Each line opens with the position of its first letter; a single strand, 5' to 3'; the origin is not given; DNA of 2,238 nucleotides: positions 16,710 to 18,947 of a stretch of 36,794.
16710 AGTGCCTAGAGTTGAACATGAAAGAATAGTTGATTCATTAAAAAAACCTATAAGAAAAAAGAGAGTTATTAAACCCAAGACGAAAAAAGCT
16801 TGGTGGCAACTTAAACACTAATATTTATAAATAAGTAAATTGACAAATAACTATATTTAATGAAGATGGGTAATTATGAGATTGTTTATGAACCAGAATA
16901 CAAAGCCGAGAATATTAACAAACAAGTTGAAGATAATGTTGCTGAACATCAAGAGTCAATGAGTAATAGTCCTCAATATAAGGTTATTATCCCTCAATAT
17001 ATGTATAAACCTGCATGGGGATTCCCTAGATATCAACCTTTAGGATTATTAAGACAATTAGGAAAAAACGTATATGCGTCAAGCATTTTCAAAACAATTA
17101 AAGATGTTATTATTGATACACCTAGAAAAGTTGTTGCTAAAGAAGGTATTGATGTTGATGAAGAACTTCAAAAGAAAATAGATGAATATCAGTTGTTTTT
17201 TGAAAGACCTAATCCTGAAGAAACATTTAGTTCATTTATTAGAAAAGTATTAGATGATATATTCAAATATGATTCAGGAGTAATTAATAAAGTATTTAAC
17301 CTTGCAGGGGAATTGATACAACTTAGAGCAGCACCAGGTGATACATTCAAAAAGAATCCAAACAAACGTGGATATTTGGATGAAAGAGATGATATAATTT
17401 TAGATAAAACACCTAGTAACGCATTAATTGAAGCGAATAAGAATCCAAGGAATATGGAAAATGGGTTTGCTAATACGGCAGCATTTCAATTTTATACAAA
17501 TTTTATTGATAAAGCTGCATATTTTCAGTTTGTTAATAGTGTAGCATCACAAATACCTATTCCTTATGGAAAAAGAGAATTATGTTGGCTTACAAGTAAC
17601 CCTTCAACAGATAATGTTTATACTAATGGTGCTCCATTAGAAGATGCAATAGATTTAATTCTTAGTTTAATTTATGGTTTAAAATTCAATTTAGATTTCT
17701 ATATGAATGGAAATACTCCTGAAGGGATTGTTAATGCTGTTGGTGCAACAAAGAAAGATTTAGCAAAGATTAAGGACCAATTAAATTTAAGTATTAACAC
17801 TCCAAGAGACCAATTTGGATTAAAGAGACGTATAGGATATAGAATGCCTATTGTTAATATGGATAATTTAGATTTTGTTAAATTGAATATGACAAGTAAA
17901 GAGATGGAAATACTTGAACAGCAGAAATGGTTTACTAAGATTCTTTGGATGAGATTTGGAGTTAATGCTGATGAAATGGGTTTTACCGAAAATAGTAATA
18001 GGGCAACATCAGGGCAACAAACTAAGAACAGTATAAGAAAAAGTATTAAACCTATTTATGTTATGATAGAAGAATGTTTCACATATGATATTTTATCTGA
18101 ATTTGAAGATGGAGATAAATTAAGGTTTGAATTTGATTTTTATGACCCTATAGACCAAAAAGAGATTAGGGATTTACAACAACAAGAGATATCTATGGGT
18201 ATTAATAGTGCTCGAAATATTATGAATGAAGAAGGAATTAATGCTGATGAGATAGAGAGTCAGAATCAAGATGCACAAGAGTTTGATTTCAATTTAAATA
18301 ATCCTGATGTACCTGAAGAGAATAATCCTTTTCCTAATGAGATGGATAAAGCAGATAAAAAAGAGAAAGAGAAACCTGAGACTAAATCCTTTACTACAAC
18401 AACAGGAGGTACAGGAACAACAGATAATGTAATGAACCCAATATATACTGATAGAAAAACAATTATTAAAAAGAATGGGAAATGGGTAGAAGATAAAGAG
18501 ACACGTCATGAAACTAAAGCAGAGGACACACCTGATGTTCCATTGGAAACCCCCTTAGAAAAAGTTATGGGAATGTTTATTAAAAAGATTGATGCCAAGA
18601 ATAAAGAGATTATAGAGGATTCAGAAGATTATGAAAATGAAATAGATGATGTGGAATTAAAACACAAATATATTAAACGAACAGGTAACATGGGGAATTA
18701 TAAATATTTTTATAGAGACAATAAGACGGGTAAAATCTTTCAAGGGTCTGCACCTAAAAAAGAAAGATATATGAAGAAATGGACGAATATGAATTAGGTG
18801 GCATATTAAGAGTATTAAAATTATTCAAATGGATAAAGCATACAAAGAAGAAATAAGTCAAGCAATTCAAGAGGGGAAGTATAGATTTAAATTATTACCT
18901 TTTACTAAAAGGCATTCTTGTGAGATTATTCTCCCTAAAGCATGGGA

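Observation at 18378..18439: Portal C-terminal extension carries a near-identical copy of the predicted mature N-terminus of the capsid protein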

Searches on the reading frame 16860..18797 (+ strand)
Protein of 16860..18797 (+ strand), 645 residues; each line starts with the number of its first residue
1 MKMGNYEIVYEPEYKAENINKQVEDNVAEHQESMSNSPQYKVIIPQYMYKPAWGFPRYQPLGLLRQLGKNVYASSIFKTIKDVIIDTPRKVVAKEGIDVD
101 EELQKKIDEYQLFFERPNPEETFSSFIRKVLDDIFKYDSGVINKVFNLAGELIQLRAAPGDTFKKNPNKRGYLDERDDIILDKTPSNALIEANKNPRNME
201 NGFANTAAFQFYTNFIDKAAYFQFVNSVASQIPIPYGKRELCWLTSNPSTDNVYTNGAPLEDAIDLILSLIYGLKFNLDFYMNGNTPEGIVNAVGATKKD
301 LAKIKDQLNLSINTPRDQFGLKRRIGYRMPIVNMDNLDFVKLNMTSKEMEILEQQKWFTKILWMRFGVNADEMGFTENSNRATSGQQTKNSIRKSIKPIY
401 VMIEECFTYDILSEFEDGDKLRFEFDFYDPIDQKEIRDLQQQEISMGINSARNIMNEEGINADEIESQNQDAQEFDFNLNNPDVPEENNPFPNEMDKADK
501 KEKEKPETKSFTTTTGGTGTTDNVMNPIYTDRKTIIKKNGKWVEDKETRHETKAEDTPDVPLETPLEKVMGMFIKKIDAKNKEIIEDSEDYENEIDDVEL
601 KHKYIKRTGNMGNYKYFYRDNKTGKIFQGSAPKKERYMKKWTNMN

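Call 8: search_protein_families(library=pfam, proteins=[window:16860-18797:+], max_evalue=0.01)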
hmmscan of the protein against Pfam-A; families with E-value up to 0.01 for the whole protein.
window:16860-18797:+ (645 aa): 1 family
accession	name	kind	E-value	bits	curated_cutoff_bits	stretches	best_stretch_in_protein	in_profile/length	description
PF04860.17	Phage_portal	-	3.2e-23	82.9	39.1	1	100-449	28-311/321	Phage portal protein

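Call 9: search_protein_families(library=phrogs, proteins=[window:16860-18797:+], max_evalue=0.001)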
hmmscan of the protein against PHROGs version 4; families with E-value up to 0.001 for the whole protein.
window:16860-18797:+ (645 aa): 5 families
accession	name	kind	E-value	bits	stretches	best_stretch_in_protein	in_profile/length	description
phrog_12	-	head and packaging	1.5e-36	127.6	1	82-580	105-523/646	portal protein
phrog_2662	-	head and packaging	8.9e-28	98.3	1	219-457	171-402/717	portal protein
phrog_37955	-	head and packaging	7.5e-11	41.9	1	223-461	237-478/945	portal protein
phrog_11117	-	head and packaging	9.5e-09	36.1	1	327-459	30-173/264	portal protein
phrog_15361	-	head and packaging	0.0002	21.6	0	119-149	158-188/328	portal protein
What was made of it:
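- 16860..18797 (+): Portal gene (645 aa). The portal fold ends near residue 479. Residues 482-645 form a C-terminal extension. PHROG portal families also match (calls 8, 9).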

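Call 10: search_dna_similar(query=window:16860-18797:+, collection=phages, mode=protein, max_rows=25)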
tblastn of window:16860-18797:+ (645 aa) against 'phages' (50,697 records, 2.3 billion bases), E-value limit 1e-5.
Records with a match: 46; places in all: 46; records where one place covers at least 80% of the query: 0.
Best place of each record, by identity: <60% 46.
By first word of the organism name: Staphylococcus 21; Bacillus 11; Thermus 6; Mammaliicoccus 2; Lysinibacillus 2; Halorubrum 2; Chryseobacterium 1; Bacteriophage 1.
By host as written in the record: - 4; Staphylococcus aureus 4; Staphylococcus carnosus TM300 4; Bacillus pumilus GR8 4; Mammaliicoccus vitulinus C6867 3; Mammaliicoccus sciuri C6854 3; Thermus thermophilus HB27 2; Thermus thermophilus HB8 2; and 15 more.
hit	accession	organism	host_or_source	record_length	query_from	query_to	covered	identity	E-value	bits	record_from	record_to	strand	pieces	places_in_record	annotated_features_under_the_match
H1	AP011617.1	Thermus phage TMA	Thermus thermophilus HB27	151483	84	460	58%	21.8%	8e-9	65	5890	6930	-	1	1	portal protein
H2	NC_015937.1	Thermus phage TMA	Thermus thermophilus HB27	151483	84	460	58%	21.8%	8e-9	65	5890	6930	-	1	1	portal protein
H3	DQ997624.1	Thermus phage phiYS40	-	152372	84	460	58%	21.8%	9e-9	65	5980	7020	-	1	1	portal protein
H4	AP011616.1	Thermus phage phiYS40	Thermus thermophilus HB8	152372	84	460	58%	21.8%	9e-9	65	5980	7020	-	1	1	portal protein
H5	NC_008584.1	Thermus phage phiYS40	-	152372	84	460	58%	21.8%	9e-9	65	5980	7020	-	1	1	portal protein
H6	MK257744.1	Thermus phage YS40_Isch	Thermus thermophilus HB8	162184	84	460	58%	21.3%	1e-7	61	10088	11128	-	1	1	portal protein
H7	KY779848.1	Staphylococcus phage qdsa001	Staphylococcus aureus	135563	93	452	56%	21.7%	1e-6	58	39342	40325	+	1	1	putative portal protein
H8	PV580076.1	Staphylococcus phage SAP_01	Staphylococcus aureus KCTC 1621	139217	93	452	56%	21.7%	1e-6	58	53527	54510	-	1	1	putative portal protein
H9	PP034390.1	Staphylococcus phage CF5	Staphylococcus warneri PJI isolate 5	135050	121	460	53%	21.9%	3e-6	57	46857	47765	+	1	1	portal protein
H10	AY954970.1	Staphylococcus phage Twort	-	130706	121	452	51%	22.3%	2e-7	61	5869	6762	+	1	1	ORF012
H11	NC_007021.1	Staphylococcus phage Twort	Staphylococcus aureus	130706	121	452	51%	22.3%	2e-7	61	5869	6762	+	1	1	portal protein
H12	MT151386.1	Staphylococcus phage Twort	Staphylococcus hyicus DSM-17421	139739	121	452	51%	22.3%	2e-7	61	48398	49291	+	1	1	portal protein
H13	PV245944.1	Chryseobacterium phage MA9V-3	Chryseobacterium sp. MA9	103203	123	423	47%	24.6%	5e-14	82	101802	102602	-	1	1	hypothetical protein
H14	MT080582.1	Staphylococcus phage vB_SauM_EW1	Staphylococcus carnosus TM300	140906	121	465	53%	21.5%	2e-6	57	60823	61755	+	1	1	record has no annotation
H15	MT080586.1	Staphylococcus phage vB_SauM_EW2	Staphylococcus carnosus TM300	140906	121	465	53%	21.5%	2e-6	57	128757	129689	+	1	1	record has no annotation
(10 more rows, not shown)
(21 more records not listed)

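Call 12: find_related_loci(query=window:16860-18797:+, collection=viral_contigs, flank=10000)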
Query window:16860-18797:+ (645 aa) in viral_contigs; peptide patterns used: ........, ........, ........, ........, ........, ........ (x = any residue, [..] = any of these).
35 stretches matched a pattern; 16 encode a relative of the query (tblastn E <= 1e-3); 16 distinct loci.
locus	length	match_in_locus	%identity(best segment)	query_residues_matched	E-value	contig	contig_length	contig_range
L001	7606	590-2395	71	6-602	0e+0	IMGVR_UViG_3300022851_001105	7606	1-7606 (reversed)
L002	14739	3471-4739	34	32-465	1e-74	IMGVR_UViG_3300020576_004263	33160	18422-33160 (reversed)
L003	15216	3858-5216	32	33-490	2e-73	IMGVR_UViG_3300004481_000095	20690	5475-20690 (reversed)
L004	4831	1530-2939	35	34-504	2e-72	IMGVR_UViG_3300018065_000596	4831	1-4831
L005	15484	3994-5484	32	13-490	1e-71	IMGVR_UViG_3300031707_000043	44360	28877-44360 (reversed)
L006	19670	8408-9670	35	40-454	7e-71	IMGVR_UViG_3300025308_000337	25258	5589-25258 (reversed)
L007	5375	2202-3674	37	40-625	6e-71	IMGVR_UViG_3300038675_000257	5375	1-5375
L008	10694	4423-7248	37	40-631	3e-70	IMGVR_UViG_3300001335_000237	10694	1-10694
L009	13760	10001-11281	37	40-458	1e-68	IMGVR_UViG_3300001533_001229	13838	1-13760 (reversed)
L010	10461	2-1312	34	56-490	2e-66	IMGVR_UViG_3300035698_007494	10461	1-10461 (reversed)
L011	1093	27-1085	33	87-447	1e-62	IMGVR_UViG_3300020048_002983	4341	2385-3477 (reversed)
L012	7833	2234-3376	30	40-458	4e-54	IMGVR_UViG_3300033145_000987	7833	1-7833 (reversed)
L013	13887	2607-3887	36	40-458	5e-74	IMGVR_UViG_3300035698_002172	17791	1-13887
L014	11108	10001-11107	28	28-439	3e-52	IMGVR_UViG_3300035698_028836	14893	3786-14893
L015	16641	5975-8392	31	40-515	1e-39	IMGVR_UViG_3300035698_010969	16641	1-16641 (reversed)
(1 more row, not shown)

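Call 21: find_homologous_proteins(query=window:16860-18797:+, max_evalue=1e-10)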
Query window:16860-18797:+ (645 aa): 53 proteins with E <= 1e-10 among 6897 candidates.
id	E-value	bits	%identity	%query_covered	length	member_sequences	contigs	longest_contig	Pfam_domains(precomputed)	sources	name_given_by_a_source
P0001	0.0e+0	1460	100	100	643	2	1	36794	PF04860.18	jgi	-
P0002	1.6e-290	983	71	93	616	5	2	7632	PF04860.18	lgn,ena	-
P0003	1.2e-243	828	67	84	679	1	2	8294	PF04860.18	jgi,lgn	jgi:hypothetical protein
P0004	4.8e-209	714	58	85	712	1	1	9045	PF04860.18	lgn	-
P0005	3.1e-207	708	58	91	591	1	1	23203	PF04860.18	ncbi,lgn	-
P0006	3.7e-202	691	55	94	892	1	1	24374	PF04233.20,PF04860.18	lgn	-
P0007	2.5e-188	646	56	81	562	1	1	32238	PF04860.18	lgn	-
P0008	4.6e-188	645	53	90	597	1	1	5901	PF04860.18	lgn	-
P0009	9.0e-185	634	52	91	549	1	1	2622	PF04860.18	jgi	-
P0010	3.2e-108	381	60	44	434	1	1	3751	PF04860.18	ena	-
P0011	3.8e-104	368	41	71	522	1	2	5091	PF04860.18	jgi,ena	-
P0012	4.1e-100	354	40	69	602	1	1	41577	PF04860.18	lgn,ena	-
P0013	1.6e-97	346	40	70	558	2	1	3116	PF04860.18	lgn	-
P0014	1.2e-92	330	35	86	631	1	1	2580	PF04860.18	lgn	-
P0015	6.4e-88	314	37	66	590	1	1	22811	PF04860.18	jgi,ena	-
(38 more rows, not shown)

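Call 23: find_encoding_contigs(protein=P0003, flank=10000, max_places=2)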
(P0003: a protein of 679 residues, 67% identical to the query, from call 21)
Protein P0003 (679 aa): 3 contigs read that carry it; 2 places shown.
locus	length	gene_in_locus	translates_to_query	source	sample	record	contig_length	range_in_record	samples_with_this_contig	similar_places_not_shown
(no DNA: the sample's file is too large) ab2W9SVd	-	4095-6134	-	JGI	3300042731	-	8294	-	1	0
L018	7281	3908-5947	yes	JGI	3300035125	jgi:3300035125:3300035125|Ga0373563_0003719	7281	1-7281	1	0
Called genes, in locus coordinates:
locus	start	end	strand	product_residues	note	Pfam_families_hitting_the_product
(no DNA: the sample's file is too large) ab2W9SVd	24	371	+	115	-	-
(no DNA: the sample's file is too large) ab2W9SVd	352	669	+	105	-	-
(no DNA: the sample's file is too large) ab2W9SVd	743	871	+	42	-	-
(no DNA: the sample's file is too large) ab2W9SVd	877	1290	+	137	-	-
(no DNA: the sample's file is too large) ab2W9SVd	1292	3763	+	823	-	PF14528:LAGLIDADG_3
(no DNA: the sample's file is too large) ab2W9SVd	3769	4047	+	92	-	-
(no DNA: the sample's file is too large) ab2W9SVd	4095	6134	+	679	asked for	PF04860:Phage_portal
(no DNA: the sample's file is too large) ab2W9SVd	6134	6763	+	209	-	-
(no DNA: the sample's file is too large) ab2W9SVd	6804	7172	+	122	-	-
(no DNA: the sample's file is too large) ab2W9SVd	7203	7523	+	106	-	-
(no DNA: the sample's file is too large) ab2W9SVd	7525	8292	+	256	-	?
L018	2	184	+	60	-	?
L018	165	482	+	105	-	-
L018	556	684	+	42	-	-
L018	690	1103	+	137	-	-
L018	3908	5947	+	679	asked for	PF04860:Phage_portal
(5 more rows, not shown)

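Call 24: find_encoding_contigs(protein=P0004, flank=10000, max_places=2)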
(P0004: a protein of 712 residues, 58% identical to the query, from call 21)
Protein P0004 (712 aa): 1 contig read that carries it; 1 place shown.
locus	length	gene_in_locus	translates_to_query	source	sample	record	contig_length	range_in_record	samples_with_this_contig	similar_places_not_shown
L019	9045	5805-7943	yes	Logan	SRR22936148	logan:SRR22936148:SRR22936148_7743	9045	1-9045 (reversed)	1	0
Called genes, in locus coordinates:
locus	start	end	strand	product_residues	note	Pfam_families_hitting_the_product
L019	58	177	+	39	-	-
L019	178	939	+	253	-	-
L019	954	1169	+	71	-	-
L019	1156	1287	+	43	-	-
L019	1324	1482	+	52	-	-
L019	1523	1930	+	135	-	-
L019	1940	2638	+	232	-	-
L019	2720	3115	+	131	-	-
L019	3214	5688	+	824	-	PF05124:S_layer_C (faint)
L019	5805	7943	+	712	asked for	PF04860:Phage_portal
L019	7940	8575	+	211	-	-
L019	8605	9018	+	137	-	-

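Call 25: find_encoding_contigs(protein=P0007, flank=10000, max_places=2)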
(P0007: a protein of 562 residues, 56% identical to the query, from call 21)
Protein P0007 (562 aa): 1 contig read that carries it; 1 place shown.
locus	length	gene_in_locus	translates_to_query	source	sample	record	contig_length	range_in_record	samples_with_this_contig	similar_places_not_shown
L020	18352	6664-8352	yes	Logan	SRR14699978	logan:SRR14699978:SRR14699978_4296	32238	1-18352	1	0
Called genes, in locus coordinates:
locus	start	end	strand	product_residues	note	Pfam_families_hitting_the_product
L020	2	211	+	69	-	?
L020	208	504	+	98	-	-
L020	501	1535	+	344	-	PF01743:PolyA_pol, PF12627:PolyA_pol_RNAbd, PF01966:HD (weak)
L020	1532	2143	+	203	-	-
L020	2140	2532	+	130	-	-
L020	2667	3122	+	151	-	-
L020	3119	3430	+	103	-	-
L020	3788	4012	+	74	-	-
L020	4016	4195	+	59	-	-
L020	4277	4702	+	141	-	-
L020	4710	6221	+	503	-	-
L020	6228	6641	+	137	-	-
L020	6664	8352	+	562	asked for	PF04860:Phage_portal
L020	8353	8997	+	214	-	-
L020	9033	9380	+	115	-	-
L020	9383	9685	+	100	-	-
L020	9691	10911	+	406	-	-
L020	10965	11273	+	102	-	-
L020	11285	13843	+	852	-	PF13385:Laminin_G_3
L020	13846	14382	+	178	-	-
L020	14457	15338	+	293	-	PF04586:Peptidase_S78 (weak)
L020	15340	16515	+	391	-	PF17236:SU10_MCP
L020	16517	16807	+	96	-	-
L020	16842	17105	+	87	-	-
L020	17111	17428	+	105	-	-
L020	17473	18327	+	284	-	-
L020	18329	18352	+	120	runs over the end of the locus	-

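Call 26: find_encoding_contigs(protein=P0008, flank=10000, max_places=2)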
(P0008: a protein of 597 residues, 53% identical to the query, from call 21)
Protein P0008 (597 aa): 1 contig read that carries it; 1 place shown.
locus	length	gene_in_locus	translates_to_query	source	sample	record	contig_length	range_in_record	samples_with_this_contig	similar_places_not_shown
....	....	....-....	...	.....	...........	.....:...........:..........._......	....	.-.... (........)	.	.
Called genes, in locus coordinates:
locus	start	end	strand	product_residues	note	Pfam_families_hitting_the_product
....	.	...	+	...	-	?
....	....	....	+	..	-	-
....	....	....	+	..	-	-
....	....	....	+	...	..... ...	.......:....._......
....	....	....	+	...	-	-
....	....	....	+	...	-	-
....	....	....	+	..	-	-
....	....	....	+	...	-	-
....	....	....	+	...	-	?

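Call 29: find_encoding_contigs(protein=P0005, flank=10000, max_places=2)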
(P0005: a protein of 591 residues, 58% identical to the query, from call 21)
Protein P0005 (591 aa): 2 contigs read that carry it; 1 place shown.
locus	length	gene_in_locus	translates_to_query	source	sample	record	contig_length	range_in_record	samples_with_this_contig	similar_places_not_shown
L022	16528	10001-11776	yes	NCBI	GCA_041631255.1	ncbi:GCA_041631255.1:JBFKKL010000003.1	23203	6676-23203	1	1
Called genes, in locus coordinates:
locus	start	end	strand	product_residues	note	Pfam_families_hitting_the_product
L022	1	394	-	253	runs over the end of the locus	PF13353:Fer4_12, PF04055:Radical_SAM (weak)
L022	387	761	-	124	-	-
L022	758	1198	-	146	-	PF01242:PTPS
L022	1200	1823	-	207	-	PF01227:GTP_cyclohydroI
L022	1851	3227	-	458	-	PF04851:ResIII, PF00176:SNF2-rel_dom (faint), PF00270:DEAD, PF18766:SWI2_SNF2, PF00271:Helicase_C, PF16203:ERCC3_RAD25_C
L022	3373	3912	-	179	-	-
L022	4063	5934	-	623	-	PF09250:Prim-Pol (weak), PF13481:AAA_25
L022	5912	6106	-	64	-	-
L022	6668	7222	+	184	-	-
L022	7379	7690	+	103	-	-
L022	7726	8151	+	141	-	-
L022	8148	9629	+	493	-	-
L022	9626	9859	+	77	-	-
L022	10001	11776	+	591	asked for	PF04860:Phage_portal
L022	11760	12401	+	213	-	-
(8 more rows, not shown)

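Call 30: find_encoding_contigs(protein=P0006, flank=10000, max_places=2)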
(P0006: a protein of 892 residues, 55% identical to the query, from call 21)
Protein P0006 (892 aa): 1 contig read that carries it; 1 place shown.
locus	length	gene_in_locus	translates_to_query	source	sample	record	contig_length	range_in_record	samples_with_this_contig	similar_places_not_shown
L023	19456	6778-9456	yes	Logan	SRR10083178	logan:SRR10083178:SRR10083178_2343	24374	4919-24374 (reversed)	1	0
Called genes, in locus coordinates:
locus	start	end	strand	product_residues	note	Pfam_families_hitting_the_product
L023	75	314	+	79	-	-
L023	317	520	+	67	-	-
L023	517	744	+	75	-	-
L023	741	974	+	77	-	-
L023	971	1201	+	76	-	-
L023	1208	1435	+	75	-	-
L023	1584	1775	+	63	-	-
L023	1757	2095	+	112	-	-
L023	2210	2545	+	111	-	-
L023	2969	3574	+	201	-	-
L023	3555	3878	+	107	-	-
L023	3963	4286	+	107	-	PF13392:HNH_3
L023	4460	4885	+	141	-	-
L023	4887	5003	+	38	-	PF07874:DUF1660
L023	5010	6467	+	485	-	-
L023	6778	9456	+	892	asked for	PF04860:Phage_portal, PF04233:Phage_Mu_F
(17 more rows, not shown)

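Call 55: find_related_loci(query=A2, collection=genome_contigs, flank=10000)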
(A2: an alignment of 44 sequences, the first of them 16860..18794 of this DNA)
Query A2 (645 aa) in genome_contigs; peptide patterns used: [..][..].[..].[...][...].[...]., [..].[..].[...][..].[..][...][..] (x = any residue, [..] = any of these).
24 stretches matched a pattern; 12 encode a relative of the query (tblastn E <= 1e-3); 12 distinct loci.
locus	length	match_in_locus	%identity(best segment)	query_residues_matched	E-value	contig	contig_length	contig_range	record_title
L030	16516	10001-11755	58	6-592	0e+0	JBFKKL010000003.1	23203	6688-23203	MAG: Candidatus Woesearchaeota archaeon isolate Mix_sand21.2022.07.Z.49 k141_3147972_length_23203_cov_15.3005, whole gen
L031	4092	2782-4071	35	40-468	3e-75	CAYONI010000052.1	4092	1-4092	MAG TPA_asm: uncultured Methanosarcinales archaeon isolate SRP191223_co1_272 genome assembly, contig: NODE_33470_length_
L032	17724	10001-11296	36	36-466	3e-75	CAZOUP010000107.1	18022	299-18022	MAG TPA_asm: uncultured Akkermansia sp. isolate binchicken_co181_479 genome assembly, contig: NODE_5107_length_18022_cov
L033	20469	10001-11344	35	33-466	1e-71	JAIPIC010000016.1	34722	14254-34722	MAG: Candidatus Woesearchaeota archaeon isolate Tobar13.5m-G65 Tobar13-5m-C1381, whole genome shotgun sequence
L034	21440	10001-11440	29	41-512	8e-62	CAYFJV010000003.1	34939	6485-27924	MAG TPA_asm: uncultured Methanosarcinales archaeon isolate ERP019367_co1_128 genome assembly, contig: NODE_1221_length_3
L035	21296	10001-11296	30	41-475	2e-60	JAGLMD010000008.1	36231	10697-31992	MAG: Nanoarchaeota archaeon isolate RS_5_44 ROV157_5.bin.44.fa_8, whole genome shotgun sequence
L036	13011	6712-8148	30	33-512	2e-57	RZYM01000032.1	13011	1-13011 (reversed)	MAG: Bacteroidia bacterium isolate INTA.AUR.014 contig-100_2180, whole genome shotgun sequence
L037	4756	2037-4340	30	41-633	1e-56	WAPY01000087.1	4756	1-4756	MAG: Candidatus Woesearchaeota archaeon isolate S145_55_esom k151_292838, whole genome shotgun sequence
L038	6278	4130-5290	30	40-470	2e-54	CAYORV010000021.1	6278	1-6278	MAG TPA_asm: Candidatus Woesearchaeota archaeon isolate SRP104257_co1_218 genome assembly, contig: NODE_12149_length_627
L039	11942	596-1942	29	41-488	3e-54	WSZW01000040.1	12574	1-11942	MAG: archaeon isolate GLR112 c_000000247360, whole genome shotgun sequence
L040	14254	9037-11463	32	40-491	3e-52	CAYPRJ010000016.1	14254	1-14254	MAG TPA_asm: Candidatus Woesearchaeota archaeon isolate SRP141376_co1_231 genome assembly, contig: NODE_8337_length_1425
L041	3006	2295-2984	34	15-261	2e-32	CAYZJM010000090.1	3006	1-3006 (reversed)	MAG TPA_asm: Candidatus Woesearchaeota archaeon isolate binchicken_co77_188 genome assembly, contig: NODE_31991_length_3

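Call 66: predict_structure(alignment_id=A2)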
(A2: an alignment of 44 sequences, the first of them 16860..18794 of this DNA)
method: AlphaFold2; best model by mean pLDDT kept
length: 645 residues; sequences in the alignment: 44
mean_pLDDT: 68.5   pTM: 0.55
mean pLDDT of the five models: 68.5, 68.1, 66.3, 64.8, 63.6
residues with pLDDT >= 90: 115; 70-90: 234; 50-70: 114; < 50: 182
segments of 3 or more residues with pLDDT < 50: 1-34, 37-40, 184-189, 274-287, 336-349, 482-532, 548-560, 594-613, 631-645
pLDDT, mean of each block of 10 residues (from residue 1): 38 36 42 47 52 78 87 89 92 90 94 92 94 93 90 91 86 85 54 52 68 84 70 85 89 83 78 47 48 68 78 75 67 52 44 71 81 60 69 87 94 92 85 84 87 82 79 67 44 42 40 36 42 63 60 39 71 88 77 47 39 53 63 43 37
secondary structure, 60 per line:
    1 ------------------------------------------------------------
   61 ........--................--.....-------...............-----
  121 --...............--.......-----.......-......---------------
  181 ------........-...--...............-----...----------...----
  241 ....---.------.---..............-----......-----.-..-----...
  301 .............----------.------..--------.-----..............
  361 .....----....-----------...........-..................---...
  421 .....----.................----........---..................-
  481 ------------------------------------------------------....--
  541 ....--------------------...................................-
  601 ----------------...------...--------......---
elements in order (helices of 4 or more, strands of 3 or more residues): H61-68 H71-86 E89-93 H101-115 H123-137 E140-146 E152-158 E163-165 H187-194 H201-215 E221-223 E234-236 E241-244 H259-272 H278-283 H298-312 H347-365 H370-373 H385-395 H397-414 E421-425 H430-446 H451-458 H462-479 E535-538 E541-544 H565-599 E617-619 E626-628 H637-642
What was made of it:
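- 16860..18797 (+): In the AlphaFold2 model the last crown helix is 462-479 and residues 482-532 have pLDDT below 50 (call 66).
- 18303..18377 (+): K/E/D-rich disordered linker (portal residues 482-506) between the portal core and the predicted cleavage site. pLDDT is below 50 (call 66).
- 18441..18794 (+): Rest of the portal tail: a small hairpin (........), a long amphipathic helix at residues 565-599 that is conserved family-wide, and the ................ motif. AlphaFold2 secondary structure (call 66).
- It is presented on a long disordered linker that could bridge a 12-fold to 5-fold mismatch (call 66).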

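Call 89: list_cluster_members(proteins=[P0001, L042:7049-8983:+, P0054])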
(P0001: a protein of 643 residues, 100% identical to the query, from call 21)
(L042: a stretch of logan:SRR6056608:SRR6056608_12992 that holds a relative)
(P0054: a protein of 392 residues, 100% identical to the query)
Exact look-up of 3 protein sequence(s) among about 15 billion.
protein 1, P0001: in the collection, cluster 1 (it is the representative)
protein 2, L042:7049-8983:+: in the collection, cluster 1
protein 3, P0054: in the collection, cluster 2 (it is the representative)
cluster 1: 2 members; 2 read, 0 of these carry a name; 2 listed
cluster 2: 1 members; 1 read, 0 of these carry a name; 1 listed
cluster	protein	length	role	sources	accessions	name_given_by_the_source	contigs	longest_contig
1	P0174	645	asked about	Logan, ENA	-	-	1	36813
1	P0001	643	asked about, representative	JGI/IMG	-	-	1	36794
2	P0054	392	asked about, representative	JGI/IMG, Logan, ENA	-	-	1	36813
